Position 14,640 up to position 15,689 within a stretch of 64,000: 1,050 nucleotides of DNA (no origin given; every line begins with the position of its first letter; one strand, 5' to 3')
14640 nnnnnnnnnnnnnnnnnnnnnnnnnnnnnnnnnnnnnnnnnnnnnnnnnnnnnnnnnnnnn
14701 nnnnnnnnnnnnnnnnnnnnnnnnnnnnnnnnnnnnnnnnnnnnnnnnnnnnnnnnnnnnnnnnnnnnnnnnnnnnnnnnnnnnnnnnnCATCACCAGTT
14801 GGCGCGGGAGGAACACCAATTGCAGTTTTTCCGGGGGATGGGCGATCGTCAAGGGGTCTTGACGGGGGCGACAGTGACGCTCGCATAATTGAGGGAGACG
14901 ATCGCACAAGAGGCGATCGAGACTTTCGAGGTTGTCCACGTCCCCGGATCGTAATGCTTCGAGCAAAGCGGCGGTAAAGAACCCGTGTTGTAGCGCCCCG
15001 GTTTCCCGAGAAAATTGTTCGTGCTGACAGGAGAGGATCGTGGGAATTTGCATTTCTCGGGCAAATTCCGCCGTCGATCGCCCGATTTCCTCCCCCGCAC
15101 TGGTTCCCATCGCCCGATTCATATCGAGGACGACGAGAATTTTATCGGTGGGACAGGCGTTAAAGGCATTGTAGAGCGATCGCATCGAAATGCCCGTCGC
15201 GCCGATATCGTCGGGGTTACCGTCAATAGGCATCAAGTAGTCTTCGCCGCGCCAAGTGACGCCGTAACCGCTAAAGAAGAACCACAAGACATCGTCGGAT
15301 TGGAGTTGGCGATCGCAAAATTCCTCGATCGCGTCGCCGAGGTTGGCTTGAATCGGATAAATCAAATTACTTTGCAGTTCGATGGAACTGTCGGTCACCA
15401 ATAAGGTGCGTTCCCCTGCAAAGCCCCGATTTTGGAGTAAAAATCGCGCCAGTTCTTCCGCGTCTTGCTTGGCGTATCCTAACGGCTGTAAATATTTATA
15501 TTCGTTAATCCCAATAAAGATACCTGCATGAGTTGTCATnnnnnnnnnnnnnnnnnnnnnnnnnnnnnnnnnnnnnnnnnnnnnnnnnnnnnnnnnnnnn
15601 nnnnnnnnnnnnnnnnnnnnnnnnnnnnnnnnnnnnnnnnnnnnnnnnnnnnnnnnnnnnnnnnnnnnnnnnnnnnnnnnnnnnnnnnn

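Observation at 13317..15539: Membrane-anchored pseudo-orthocaspase with repeat-rich ectodomain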

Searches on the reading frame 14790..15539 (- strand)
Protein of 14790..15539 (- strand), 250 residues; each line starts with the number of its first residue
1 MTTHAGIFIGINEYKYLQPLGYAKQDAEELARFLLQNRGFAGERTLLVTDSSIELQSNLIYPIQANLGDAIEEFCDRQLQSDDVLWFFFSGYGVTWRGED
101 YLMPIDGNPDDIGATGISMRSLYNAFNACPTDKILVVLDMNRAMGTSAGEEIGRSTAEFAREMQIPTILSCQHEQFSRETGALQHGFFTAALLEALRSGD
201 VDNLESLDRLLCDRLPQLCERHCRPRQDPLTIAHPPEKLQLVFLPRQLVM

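Call 61: predict_structure(alignment_id=A4)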
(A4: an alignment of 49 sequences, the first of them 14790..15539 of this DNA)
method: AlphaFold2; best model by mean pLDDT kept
length: 250 residues; sequences in the alignment: 49
mean_pLDDT: 89.1   pTM: 0.90
mean pLDDT of the five models: 89.1, 88.5, 88.4, 87.8, 87.6
residues with pLDDT >= 90: 184; 70-90: 45; 50-70: 16; < 50: 5
segments of 3 or more residues with pLDDT < 50: 54-57
pLDDT, mean of each block of 10 residues (from residue 1): 90 93 95 90 88 55 91 92 95 92 94 95 95 95 66 91 97 85 91 92 93 96 94 93 69
secondary structure, 60 per line:
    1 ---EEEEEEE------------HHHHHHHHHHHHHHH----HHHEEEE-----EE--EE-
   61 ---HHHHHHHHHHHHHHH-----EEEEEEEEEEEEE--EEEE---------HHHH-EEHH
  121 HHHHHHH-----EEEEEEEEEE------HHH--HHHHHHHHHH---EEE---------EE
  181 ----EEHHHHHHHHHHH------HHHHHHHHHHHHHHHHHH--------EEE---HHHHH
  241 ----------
elements in order: E4-10 H23-37 E45-48 H64-78 E84-96 E99-102 H112-115 H119-127 E133-142 H154-163 E167-169 H187-197 H204-221 E230-232 H236-240
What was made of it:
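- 14805..15539 (-): Residues 1-245: a complete caspase-like (Peptidase_C14) domain with no signal peptide and no prodomain. Predicted to be cytosolic. The AF2 model has pLDDT 89.1 and pTM 0.90 (call 61).
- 15117..15119 (-): Asn141 codon (AAT), at the catalytic Cys position. In the model N141 lies at the C-terminal end of strand 133-142 (call 61).
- On Peptidase C14 / caspase-hemoglobinase fold: The AF2 model has pLDDT 89.1 (call 61).
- AF2 model with pLDDT 89 (call 61).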

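Call 64: fold_search(model_id=the predicted structure, library=pdb)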
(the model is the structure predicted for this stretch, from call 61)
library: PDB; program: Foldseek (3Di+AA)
matches with E <= 10: 1037; with E <= 0.001: 240
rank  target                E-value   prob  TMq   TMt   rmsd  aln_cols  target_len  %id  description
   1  3bij_B                2.6e-11  1.00  0.63  0.61   6.5       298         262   18  Crystal structure of protein GSU0716 from Geobacter sulfurreducens. Northeast Structural Genomics target GsR13 (released 2007-12-11)
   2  4i1p_C                4.3e-11  1.00  0.65  0.44   5.4       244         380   18  Human MALT1 (caspase-IG3) in complex with activity based-probe (released 2014-07-09)
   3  8a53_C                5.2e-11  1.00  0.71  0.59   6.2       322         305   14  Crystal structure of AtMCA-IIf C147A (metacaspase 9) from Arabidopsis thaliana (released 2023-05-31)
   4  8a53_B                5.5e-11  1.00  0.70  0.58   5.9       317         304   15  Crystal structure of AtMCA-IIf C147A (metacaspase 9) from Arabidopsis thaliana (released 2023-05-31)
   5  3uo8_B                6.6e-11  1.00  0.67  0.48   5.5       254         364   18  Crystal structure of the MALT1 paracaspase (P1 form) (released 2011-12-21)
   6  8a53_D                7.5e-11  1.00  0.69  0.58   6.3       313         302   14  Crystal structure of AtMCA-IIf C147A (metacaspase 9) from Arabidopsis thaliana (released 2023-05-31)
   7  9n3e_A                9.0e-11  1.00  0.70  0.57   6.2       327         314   14  Crystal structure of Arabidopsis metacaspase 9 C147G at pH 5.5 (released 2025-06-11)
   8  6f7i_B                9.6e-11  1.00  0.61  0.44   5.3       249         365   16  human MALT1(329-728) IN COMPLEX WITH MLT-747 (released 2019-01-02)
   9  7ak0_B                1.0e-10  1.00  0.62  0.44   6.0       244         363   17  Human MALT1(329-729) in complex with a chromane urea containing inhibitor (released 2020-12-09)
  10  4i1p_A                1.0e-10  1.00  0.64  0.44   5.6       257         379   17  Human MALT1 (caspase-IG3) in complex with activity based-probe (released 2014-07-09)
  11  3v4o_A                1.1e-10  1.00  0.67  0.72   5.0       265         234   17  Human MALT1 (caspase domain) in complex with an irreversible peptidic inhibitor (released 2012-03-14)
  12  3bij_C                1.2e-10  1.00  0.64  0.61   7.0       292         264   17  Crystal structure of protein GSU0716 from Geobacter sulfurreducens. Northeast Structural Genomics target GsR13 (released 2007-12-11)
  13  8v4x_C                1.2e-10  1.00  0.63  0.45   5.2       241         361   17  Structure of MALT1 in complex with an allosteric inhibitor (released 2024-05-01)
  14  6f7i_A                1.3e-10  1.00  0.61  0.45   5.5       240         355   15  human MALT1(329-728) IN COMPLEX WITH MLT-747 (released 2019-01-02)
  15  6h4a                  1.4e-10  1.00  0.67  0.48   5.2       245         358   16  Human MALT1(329-728) in complex with MLT-748 (released 2019-02-13)
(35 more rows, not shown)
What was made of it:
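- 14805..15539 (-): Foldseek matches GSU0716, MALT1, AtMC9 and Yca1 with probability 1.0 and TMq 0.6-0.71 (call 64).
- On Peptidase C14 / caspase-hemoglobinase fold: Foldseek matches GSU0716, MALT1, AtMC9 and Yca1 at E~1e-10 to 1e-11, with TMq 0.6-0.71 (call 64).
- Foldseek matches to GSU0716, MALT1 and metacaspases (call 64).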

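Call 65: search_solved_structures(query=A4, max_evalue=10, show_alignments=5)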
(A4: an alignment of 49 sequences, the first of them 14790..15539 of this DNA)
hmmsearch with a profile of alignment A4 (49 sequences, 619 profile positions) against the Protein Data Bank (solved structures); distinct sequences matched with E-value up to 10: 14.
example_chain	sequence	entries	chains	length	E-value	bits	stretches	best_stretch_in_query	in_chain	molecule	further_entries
7qp0_A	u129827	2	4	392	1.3e-06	30.7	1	5-98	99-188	Metacaspase-1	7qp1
4f6p_A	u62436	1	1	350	2.5e-06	29.8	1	5-98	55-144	Metacaspase-1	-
4f6o_A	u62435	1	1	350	2.5e-06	29.8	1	5-98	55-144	Metacaspase-1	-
4afr_A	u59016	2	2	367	1.1e-05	27.7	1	5-97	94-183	METACASPASE | METACASPASE MCA2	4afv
4afp_A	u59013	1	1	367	1.1e-05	27.7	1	5-97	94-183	METACASPASE MCA2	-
4af8_A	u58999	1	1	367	1.4e-05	27.3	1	5-97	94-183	METACASPASE MCA2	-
6w8s_A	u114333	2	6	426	0.0001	24.5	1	4-95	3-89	Metacaspase-4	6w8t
6w8r_A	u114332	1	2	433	0.0001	24.4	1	4-95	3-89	Metacaspase-4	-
9n3d_A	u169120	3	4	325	0.023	16.7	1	2-94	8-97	Metacaspase-9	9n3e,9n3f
8a53_A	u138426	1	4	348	0.024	16.6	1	2-94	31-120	Metacaspase-9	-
5cwk_A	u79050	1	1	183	0.078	14.9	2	519-612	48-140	Designed helical repeat protein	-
7mwq_A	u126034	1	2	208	0.078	14.9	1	520-612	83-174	LHD29A53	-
7tm3_7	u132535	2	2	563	0.61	12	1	199-236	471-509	Nicalin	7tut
7mwq_B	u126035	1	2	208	2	10.3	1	520-612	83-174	LHD29B53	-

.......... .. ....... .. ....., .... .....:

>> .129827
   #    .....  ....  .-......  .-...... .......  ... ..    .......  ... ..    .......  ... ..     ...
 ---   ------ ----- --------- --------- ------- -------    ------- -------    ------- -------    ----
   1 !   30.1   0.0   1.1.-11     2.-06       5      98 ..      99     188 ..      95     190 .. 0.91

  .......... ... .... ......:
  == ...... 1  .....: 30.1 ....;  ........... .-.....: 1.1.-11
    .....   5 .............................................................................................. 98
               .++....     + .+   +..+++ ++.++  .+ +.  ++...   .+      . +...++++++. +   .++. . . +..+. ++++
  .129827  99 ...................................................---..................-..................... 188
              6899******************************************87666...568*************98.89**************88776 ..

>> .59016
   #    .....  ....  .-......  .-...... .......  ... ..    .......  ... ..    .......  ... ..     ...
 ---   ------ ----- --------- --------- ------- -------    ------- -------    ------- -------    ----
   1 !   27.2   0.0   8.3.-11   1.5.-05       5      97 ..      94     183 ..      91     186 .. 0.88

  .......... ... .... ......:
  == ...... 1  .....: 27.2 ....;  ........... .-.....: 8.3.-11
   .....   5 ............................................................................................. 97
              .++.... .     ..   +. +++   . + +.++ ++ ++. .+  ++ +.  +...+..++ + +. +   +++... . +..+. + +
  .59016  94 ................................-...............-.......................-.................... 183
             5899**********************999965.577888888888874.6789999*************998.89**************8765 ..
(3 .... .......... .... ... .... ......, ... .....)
